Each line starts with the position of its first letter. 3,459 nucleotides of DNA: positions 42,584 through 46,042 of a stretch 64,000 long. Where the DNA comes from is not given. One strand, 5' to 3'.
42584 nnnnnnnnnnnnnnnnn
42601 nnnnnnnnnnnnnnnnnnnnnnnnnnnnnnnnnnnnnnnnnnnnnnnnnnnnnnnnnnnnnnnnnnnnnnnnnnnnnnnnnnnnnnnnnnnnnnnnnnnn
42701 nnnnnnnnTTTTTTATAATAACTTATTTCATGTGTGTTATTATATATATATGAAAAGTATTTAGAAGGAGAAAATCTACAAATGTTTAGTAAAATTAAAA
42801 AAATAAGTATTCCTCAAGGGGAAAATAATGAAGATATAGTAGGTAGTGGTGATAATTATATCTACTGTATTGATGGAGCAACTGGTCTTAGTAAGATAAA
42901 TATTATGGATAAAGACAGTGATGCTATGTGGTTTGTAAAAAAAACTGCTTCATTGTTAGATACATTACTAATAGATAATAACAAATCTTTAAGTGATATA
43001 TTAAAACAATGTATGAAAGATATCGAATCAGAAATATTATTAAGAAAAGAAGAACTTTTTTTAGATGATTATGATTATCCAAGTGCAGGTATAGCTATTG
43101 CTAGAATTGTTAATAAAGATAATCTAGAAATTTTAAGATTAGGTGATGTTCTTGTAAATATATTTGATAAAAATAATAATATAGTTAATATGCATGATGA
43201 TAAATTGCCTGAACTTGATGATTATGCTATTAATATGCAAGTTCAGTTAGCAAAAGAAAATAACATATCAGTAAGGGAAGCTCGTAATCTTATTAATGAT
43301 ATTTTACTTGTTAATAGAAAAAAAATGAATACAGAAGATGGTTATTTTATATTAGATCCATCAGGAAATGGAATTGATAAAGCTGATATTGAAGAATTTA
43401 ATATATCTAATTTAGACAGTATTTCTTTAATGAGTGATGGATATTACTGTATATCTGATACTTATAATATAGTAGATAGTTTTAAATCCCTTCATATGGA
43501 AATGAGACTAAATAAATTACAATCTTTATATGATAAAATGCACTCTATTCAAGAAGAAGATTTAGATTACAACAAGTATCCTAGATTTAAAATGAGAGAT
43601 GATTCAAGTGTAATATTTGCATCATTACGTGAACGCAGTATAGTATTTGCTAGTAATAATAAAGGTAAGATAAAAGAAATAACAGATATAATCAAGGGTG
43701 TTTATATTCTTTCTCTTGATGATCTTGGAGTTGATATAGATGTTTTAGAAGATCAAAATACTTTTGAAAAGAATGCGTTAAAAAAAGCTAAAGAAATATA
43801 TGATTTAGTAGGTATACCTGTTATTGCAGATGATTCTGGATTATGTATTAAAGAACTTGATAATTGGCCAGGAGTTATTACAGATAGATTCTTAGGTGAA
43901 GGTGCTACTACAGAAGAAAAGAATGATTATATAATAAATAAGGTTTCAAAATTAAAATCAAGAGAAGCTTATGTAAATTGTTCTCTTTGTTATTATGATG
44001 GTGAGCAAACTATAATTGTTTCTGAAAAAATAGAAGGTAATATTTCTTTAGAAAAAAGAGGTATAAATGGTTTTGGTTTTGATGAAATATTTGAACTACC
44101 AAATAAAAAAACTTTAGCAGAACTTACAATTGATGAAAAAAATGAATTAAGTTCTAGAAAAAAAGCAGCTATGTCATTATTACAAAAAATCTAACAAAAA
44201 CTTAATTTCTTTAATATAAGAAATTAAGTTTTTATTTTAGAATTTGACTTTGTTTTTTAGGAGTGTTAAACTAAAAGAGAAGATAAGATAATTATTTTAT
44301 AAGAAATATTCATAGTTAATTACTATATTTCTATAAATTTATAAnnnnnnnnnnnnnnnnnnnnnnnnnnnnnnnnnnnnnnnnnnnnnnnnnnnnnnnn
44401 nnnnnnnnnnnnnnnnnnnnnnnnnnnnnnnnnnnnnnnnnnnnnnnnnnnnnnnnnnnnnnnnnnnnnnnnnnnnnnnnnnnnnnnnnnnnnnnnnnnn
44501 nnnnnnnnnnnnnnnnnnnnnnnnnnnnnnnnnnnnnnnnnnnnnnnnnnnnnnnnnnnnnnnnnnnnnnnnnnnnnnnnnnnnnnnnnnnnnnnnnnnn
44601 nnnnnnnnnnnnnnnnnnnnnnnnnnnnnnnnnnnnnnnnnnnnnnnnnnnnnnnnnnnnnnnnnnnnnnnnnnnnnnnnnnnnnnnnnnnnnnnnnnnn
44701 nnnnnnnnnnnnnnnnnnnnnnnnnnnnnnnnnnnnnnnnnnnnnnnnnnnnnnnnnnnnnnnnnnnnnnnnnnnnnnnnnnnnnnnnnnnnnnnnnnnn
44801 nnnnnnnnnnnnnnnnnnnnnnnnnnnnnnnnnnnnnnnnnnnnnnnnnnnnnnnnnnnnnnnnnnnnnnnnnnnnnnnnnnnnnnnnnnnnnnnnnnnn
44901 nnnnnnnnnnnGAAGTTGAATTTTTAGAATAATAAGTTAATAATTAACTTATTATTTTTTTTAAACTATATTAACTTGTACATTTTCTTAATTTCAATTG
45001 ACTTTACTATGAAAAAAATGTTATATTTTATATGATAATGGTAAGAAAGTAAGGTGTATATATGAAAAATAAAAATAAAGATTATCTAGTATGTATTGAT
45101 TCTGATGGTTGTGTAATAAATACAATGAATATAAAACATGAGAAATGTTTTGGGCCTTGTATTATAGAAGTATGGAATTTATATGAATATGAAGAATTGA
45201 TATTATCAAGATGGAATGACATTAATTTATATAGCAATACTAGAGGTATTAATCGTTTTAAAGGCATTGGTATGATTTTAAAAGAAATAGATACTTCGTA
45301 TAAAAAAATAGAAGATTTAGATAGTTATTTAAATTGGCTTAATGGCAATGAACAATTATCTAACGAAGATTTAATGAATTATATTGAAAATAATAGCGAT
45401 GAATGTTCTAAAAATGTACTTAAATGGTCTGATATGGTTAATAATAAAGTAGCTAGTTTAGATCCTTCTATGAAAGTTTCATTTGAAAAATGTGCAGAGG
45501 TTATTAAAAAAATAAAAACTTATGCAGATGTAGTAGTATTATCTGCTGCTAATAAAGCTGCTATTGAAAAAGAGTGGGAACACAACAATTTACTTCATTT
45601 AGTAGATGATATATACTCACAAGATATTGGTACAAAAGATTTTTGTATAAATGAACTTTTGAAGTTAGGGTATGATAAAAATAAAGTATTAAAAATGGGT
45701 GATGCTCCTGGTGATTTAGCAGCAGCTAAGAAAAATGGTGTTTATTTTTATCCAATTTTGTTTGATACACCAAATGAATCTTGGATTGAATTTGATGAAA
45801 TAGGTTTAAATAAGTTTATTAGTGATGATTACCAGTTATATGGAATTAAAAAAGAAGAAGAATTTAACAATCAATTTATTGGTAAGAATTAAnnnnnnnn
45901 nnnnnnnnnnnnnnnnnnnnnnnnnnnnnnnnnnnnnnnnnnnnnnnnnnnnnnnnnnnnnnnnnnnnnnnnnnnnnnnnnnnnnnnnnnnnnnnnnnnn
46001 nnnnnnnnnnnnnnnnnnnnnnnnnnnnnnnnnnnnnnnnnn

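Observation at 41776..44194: Divergent pair: kinase-fold protein facing a PP2C-like::Ham1 (ITPase) fusion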

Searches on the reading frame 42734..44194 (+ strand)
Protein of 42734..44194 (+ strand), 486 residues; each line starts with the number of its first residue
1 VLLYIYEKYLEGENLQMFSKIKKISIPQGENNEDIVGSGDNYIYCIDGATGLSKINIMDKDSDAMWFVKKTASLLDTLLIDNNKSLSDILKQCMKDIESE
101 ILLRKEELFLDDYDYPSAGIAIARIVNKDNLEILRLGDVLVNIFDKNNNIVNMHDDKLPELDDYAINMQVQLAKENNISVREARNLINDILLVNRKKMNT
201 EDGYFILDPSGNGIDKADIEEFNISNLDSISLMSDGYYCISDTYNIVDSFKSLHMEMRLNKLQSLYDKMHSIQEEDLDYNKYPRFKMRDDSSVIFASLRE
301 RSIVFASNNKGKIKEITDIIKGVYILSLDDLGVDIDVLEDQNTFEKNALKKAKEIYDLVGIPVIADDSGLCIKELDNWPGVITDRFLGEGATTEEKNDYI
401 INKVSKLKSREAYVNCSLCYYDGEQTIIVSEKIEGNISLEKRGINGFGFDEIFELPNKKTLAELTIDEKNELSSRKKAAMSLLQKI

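Call 3: search_protein_families(library=pfam, proteins=[window:42734-44194:+], max_evalue=0.1)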
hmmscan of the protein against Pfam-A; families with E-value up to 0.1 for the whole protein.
window:42734-44194:+ (486 aa): 2 families
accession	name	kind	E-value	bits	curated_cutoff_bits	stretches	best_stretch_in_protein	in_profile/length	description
PF01725.21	Ham1p_like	-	2.6e-52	177.9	22.5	1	303-484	1-185/186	Ham1 family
PF13672.11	PP2C_2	-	0.0007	19.6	24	1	43-253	27-191/209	Protein phosphatase 2C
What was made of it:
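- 43637..44194 (+): RdgB/Ham1 non-canonical purine NTP pyrophosphatase domain (aa 286-470). Motifs: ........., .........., DDSGL, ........, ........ and SSR (in place of SHR). Pfam PF01725 E 2.6e-52 (call 3).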

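Call 4: search_protein_families(library=ncbifam, proteins=[window:42734-44194:+], max_evalue=0.1)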
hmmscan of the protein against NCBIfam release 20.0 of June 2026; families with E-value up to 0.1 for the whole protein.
window:42734-44194:+ (486 aa): 9 families
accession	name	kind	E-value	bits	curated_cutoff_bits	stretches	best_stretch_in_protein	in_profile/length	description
NF011397.0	PRK14822.1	equivalog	1.1e-45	155.5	234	1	302-484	3-191/201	XTP/dITP diphosphatase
TIGR00042.1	TIGR00042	equivalog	6.2e-41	139.8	145.35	1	303-483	2-180/184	RdgB/HAM1 family non-canonical purine NTP pyrophosphatase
NF011399.0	PRK14824.1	subfamily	1.1e-36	126.2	267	1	302-485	4-199/206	putative deoxyribonucleotide triphosphate pyrophosphatase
NF011398.0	PRK14823.1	equivalog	4e-35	121.4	272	1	302-483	2-185/191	non-canonical purine NTP diphosphatase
NF011396.0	PRK14821.1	equivalog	7.2e-29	100.6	203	1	302-483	2-177/185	XTP/dITP diphosphatase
NF002698.0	PRK02491.1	equivalog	5.6e-28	97.9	301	1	302-483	129-317/328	nucleoside-triphosphate diphosphatase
NF011401.0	PRK14826.1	equivalog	1.9e-27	96.2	268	1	301-481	9-211/226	putative deoxyribonucleotide triphosphate pyrophosphatase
NF011400.0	PRK14825.1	equivalog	8.4e-26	90.9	246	1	302-478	3-186/199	putative deoxyribonucleotide triphosphate pyrophosphatase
NF011134.0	PRK14553.3-3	equivalog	0.059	13.3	185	0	188-214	44-70/95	ribosomal-processing cysteine protease Prp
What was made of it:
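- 43637..44194 (+): NCBIfam PRK14822 E 1.1e-45 and TIGR00042 E 6e-41 (call 4).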

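Call 39: search_protein_families(library=padloc, proteins=[window:42782-44194:+], max_evalue=0.1)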
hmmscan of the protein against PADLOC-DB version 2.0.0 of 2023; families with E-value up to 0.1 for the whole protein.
window:42782-44194:+ (470 aa): 0 families

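Call 40: search_protein_families(library=phrogs, proteins=[window:42782-44194:+], max_evalue=0.1)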
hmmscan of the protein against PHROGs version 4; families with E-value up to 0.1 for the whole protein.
window:42782-44194:+ (470 aa): 1 family
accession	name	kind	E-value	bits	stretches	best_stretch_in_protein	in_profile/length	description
phrog_730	-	unknown function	0.09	13.9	0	62-89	42-69/76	-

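Call 62: find_homologous_proteins(query=window:42782-44194:+, max_evalue=1e-20)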
Query window:42782-44194:+ (470 aa): 58 proteins with E <= 1e-20 among 8000 candidates.
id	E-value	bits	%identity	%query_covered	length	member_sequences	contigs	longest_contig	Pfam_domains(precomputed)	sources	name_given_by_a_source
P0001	0.0e+0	1017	100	100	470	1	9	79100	PF01725.22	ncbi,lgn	ncbi:MAG: non-canonical purine NTP pyrophosphatase [bacterium]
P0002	3.1e-68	249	45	61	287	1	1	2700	-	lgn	-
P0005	7.8e-63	231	46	57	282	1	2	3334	PF13672.12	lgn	-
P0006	1.6e-61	227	44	60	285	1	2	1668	-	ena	-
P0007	4.6e-54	202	42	57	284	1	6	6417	PF13672.12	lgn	-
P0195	1.3e-52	197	54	40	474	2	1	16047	PF01725.22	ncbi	-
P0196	1.4e-52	197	53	43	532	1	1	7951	PF01368.28,PF01725.22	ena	-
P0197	6.4e-52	195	58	39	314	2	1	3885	PF01725.22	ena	-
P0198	1.6e-51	194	55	40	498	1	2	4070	PF18928.6,PF01725.22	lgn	-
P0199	3.0e-51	193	54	39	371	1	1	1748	PF01725.22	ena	-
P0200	1.8e-50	190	58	37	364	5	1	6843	PF13328.13,PF01725.22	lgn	-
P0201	8.6e-50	188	44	54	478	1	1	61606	PF01725.22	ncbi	-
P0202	3.7e-49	186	56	37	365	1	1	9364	PF13328.13,PF01725.22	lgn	-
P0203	2.0e-48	184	54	39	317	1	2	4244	PF04266.21,PF01725.22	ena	-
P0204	2.6e-48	183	55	39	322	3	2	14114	PF04266.21,PF01725.22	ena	-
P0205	2.8e-48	183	54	40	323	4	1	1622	PF04266.21,PF01725.22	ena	-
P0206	5.8e-43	166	49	39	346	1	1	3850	PF13673.14,PF13508.14,PF00583.32,PF01725.22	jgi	jgi:XTP/dITP diphosphohydrolase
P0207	8.9e-43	165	49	39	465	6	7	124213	PF00198.29,PF01725.22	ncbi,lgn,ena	-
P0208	3.5e-34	137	54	29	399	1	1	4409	PF21906.3,PF19368.6,PF01725.22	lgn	-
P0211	5.2e-27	113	41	40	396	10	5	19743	PF03734.20,PF01725.22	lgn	-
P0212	1.4e-23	102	39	38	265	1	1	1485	PF01725.22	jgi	-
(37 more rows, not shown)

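Call 65: search_protein_families(library=pfam, proteins=[P0195, P0201, P0196, P0197, P0198, P0199, P0200, P0207, P0208, P0211], max_evalue=0.01)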
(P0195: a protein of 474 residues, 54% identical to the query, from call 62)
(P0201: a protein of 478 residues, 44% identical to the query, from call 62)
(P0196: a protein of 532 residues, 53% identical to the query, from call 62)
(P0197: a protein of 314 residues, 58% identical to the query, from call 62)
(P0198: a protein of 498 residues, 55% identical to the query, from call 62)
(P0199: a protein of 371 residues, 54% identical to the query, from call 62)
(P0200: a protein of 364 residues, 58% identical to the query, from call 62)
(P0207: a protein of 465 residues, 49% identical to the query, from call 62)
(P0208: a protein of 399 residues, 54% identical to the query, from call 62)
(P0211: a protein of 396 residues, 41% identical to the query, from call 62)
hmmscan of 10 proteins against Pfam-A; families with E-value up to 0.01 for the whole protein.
P0195 (474 aa): 1 family
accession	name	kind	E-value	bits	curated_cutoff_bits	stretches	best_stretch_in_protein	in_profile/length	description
PF01725.21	Ham1p_like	-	2.9e-52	177.7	22.5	1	282-461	1-184/186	Ham1 family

P0201 (478 aa): 1 family
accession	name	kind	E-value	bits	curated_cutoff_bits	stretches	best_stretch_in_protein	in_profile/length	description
PF01725.21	Ham1p_like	-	1.8e-54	184.9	22.5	1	286-466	1-184/186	Ham1 family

P0196 (532 aa): 2 families
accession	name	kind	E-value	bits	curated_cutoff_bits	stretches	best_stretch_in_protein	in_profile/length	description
PF01725.21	Ham1p_like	-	4.7e-55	186.8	22.5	1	346-527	1-185/186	Ham1 family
PF01368.27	DHH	-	1e-12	48.8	28.1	1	18-164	2-125/125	DHH family, N-terminal domain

P0197 (314 aa): 2 families
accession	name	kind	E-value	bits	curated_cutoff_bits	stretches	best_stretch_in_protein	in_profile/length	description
PF01725.21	Ham1p_like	-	2.2e-55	187.9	22.5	1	132-308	1-183/186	Ham1 family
PF04266.20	ASCH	-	0.002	19.2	21.2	1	4-86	1-61/103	ASCH domain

P0198 (498 aa): 3 families
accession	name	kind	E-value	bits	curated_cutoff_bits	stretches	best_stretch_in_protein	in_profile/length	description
PF01725.21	Ham1p_like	-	1.2e-59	201.7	22.5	1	309-492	1-185/186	Ham1 family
PF18928.5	DUF5677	-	2e-05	25.2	27.1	1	82-208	3-151/166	Family of unknown function (DUF5677)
PF01122.25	Cobalamin_bind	-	0.00023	20.7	25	1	20-78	108-165/317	Eukaryotic cobalamin-binding protein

P0199 (371 aa): 1 family
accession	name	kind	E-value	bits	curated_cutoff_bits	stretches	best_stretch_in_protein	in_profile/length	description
PF01725.21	Ham1p_like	-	3.9e-57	193.6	22.5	1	1-181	1-185/186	Ham1 family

P0200 (364 aa): 3 families
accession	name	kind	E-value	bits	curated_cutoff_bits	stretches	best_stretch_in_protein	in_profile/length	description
PF01725.21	Ham1p_like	-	8.2e-58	195.8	22.5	1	4-188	1-184/186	Ham1 family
PF13328.12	HD_4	-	4.4e-16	59.4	27.2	1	200-272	1-70/156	HD domain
PF07500.19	TFIIS_M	-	0.0045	17.8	29.2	0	320-362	26-69/114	Transcription factor S-II (TFIIS), central domain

P0207 (465 aa): 3 families
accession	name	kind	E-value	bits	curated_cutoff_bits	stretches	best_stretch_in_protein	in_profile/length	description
PF01725.21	Ham1p_like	-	1e-53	182.5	22.5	1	277-461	1-184/186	Ham1 family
PF00198.28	2-oxoacid_dh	-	2.7e-08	34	23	1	192-272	152-230/232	2-oxoacid dehydrogenases acyltransferase (catalytic domain)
PF09795.14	ATG31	-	0.006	17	25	1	225-322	41-114/156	Autophagy-related protein 31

P0208 (399 aa): 3 families
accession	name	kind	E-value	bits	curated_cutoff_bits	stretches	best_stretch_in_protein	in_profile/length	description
PF01725.21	Ham1p_like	-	5.2e-42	144.3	22.5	1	255-389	49-184/186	Ham1 family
PF21906.2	NrtR_WHD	-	2.5e-14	53.6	27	1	175-232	2-61/61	NrtR DNA-binding winged helix domain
PF19368.5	AraR_C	-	1.3e-07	32.2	23.8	1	171-233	2-67/82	AraR C-terminal winged HTH domain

P0211 (396 aa): 2 families
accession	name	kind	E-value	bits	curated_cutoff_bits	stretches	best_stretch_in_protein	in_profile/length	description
PF01725.21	Ham1p_like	-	2.3e-47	161.8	22.5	1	7-194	1-185/186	Ham1 family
PF03734.19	YkuD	-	1e-08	36.3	23.4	1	232-392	18-146/146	L,D-transpeptidase catalytic domain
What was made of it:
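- The closest Ham1 domains are also fused to nucleotide phosphoesterase domains, DHH and HD_4 (calls 62, 65). Ham1's other fusion partners include unrelated functions (YkuD, GNAT, DUF5677, a winged-helix domain), so fusion partners are not reliably informative (call 65). Some related Ham1 'fusions' contain only domain fragments: P0207 has a 2-oxoacid_dh tail and P0208 a truncated Ham1 (call 65).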

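Call 66: list_cluster_members(proteins=[P0195, P0201, P0207, P0196, P0200, P0203, P0206, P0211, P0198, P0122])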
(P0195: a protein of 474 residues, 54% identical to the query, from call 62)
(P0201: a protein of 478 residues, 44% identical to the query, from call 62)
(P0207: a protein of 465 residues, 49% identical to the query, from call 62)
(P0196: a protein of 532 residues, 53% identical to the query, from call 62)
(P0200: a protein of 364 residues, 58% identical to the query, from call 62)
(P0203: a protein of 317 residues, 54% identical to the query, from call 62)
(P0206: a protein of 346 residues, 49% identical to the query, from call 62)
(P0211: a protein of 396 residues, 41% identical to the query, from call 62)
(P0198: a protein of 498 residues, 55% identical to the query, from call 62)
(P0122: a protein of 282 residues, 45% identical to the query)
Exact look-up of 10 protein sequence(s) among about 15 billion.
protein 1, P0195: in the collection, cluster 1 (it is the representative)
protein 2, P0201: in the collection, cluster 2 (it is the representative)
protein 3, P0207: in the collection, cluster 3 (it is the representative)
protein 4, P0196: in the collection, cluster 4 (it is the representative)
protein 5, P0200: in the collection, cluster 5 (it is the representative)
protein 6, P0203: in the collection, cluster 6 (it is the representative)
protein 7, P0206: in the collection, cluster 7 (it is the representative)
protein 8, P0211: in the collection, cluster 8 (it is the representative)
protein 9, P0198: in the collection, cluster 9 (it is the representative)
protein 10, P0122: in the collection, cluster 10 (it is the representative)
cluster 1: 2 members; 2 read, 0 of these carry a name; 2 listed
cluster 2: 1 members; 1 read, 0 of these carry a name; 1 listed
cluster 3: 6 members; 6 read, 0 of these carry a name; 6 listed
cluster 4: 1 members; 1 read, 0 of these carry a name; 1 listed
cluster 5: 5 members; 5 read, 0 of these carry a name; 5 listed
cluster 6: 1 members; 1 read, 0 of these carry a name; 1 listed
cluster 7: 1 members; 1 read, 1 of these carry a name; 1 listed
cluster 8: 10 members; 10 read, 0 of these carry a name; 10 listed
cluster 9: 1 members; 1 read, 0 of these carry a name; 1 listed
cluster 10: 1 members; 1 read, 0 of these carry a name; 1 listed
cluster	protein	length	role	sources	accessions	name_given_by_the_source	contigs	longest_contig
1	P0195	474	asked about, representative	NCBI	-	-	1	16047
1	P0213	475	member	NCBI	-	-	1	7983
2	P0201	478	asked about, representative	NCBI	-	-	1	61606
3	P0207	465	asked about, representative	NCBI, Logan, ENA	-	-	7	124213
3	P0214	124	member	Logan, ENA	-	-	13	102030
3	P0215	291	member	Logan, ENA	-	-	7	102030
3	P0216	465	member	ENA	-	-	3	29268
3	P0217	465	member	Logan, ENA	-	-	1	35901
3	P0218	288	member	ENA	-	-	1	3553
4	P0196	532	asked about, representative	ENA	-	-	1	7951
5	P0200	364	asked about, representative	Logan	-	-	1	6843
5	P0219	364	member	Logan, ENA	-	-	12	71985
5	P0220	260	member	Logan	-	-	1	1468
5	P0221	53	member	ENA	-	-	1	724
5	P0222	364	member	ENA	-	-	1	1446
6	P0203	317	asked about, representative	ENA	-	-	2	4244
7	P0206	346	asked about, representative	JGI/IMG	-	XTP/dITP diphosphohydrolase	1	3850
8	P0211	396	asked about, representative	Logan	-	-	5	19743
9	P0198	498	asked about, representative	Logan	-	-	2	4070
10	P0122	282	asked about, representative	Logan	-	-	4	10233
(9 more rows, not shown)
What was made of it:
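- One 90%-identity cluster holds both fused (396 aa) and unfused (197 aa) forms (call 66).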

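Call 80: find_encoding_contigs(protein=P0201, flank=7000, max_places=2)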
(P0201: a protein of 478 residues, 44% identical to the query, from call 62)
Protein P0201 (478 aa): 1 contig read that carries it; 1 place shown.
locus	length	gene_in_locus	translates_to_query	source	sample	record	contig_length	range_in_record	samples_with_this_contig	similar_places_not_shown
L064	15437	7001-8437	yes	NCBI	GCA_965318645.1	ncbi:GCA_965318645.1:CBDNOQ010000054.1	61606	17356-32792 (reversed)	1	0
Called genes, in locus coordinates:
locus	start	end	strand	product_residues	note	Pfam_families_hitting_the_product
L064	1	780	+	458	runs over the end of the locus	-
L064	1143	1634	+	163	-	PF13328:HD_4 (weak)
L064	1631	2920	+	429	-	PF02403:Seryl_tRNA_N, PF00587:tRNA-synt_2b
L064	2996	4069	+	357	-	PF07690:MFS_1 (faint)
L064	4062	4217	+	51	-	-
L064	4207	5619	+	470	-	PF08239:SH3_3 (faint)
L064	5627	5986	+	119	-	-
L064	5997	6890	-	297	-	PF00126:HTH_1, PF03466:LysR_substrate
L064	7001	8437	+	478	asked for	PF01725:Ham1p_like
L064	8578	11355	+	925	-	-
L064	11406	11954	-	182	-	PF00383:dCMP_cyt_deam_1, PF14437:MafB19-deam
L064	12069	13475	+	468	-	PF00919:UPF0004, PF04055:Radical_SAM, PF01938:TRAM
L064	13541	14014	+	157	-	-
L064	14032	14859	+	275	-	-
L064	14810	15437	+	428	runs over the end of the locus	PF16403:Bact_surface_Ig-like (weak), PF01183:Glyco_hydro_25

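Call 81: find_encoding_contigs(protein=P0196, flank=7000, max_places=2)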
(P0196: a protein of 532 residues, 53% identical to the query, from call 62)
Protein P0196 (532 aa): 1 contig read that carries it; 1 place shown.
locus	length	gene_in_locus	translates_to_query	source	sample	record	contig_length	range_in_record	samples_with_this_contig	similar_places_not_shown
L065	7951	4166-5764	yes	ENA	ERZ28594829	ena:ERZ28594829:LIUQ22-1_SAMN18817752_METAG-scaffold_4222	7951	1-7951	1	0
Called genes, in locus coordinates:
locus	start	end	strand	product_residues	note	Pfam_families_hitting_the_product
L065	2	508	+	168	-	?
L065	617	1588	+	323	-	-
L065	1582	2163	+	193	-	PF04973:NMN_transporter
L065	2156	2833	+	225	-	-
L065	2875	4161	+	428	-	-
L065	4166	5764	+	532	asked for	PF01368:DHH, PF01725:Ham1p_like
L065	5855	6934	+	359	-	-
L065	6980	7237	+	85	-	-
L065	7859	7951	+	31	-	?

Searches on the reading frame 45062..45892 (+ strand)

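Call 3: search_protein_families(library=pfam, proteins=[window:45062-45892:+], max_evalue=0.1)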
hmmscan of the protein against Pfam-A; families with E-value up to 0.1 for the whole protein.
window:45062-45892:+ (276 aa): 2 families
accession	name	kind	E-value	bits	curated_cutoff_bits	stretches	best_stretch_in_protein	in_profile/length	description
PF13419.12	HAD_2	-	9e-08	32.9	23.8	1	96-229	29-175/178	Haloacid dehalogenase-like hydrolase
PF06888.18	Put_Phosphatase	-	0.02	14.7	27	0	145-186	77-121/234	Putative Phosphatase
